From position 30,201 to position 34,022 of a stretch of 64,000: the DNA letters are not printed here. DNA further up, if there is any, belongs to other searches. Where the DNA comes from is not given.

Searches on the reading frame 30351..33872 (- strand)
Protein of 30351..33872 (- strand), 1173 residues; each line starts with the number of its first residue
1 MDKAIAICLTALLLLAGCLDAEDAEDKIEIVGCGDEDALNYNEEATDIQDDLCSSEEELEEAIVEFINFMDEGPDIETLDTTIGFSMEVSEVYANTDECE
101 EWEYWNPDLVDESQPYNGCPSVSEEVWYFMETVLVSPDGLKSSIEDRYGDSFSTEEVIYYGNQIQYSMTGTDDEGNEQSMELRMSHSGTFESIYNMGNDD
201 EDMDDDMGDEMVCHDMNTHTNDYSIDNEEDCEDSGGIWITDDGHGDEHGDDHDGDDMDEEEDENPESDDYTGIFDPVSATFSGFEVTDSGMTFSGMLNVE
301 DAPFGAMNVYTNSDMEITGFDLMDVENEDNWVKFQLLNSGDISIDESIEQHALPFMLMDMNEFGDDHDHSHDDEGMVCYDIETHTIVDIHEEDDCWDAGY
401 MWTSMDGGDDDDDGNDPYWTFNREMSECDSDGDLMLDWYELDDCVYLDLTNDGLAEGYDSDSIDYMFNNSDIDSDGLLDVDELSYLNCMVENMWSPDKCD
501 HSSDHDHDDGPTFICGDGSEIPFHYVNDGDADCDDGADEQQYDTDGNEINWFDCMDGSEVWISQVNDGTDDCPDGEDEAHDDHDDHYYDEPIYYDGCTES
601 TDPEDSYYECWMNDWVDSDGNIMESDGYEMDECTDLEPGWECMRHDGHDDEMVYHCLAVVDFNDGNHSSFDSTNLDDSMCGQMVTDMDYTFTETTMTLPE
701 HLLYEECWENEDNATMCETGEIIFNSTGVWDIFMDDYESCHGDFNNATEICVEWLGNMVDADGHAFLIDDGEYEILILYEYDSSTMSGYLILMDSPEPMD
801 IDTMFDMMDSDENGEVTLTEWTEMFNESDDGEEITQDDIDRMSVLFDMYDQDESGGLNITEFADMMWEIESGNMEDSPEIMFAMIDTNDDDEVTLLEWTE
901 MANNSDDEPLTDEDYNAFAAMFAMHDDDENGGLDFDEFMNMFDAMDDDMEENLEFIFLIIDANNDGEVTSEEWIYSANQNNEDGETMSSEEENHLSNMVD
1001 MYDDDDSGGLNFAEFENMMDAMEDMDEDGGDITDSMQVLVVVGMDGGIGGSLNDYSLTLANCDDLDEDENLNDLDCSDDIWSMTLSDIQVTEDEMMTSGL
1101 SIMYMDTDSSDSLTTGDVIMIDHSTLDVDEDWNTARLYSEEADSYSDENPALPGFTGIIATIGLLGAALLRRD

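Call 23: search_protein_families(library=pfam, proteins=[window:30351-33872:-], max_evalue=10)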
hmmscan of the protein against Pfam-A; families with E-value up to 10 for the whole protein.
window:30351-33872:- (1173 aa): 10 families
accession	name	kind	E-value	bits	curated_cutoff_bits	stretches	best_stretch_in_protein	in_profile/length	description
PF13499.12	EF-hand_7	-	3.7e-20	72.5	30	4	881-942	7-66/67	EF-hand domain pair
PF00036.39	EF-hand_1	-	1e-15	56.5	25.4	6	800-826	1-27/29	EF hand domain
PF13405.12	EF-hand_6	-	2.3e-13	49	25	6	919-945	3-29/30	EF-hand domain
PF00057.23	Ldl_recept_a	-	1.3e-05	25.8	24.1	2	513-541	8-36/37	Low-density lipoprotein receptor domain class A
PF13202.12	EF-hand_5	-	0.00016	21.4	25.9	2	957-973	5-21/25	EF hand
PF23508.1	MBB1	-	0.014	16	27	1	750-793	15-57/108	MBB1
PF18204.6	PGF-CTERM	-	0.022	15.2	18.8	1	1153-1172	2-21/23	PGF-CTERM motif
PF24548.1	EF_EFCAB10_C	-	0.039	14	32.5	1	800-823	2-25/60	EFCAB10, C-terminal EF-hand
PF10591.15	SPARC_Ca_bdg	-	0.049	14.4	22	2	460-503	53-101/113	Secreted protein acidic and rich in cysteine Ca binding region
PF13833.12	EF-hand_8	-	2.2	8.5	28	3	800-824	26-50/54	EF-hand domain pair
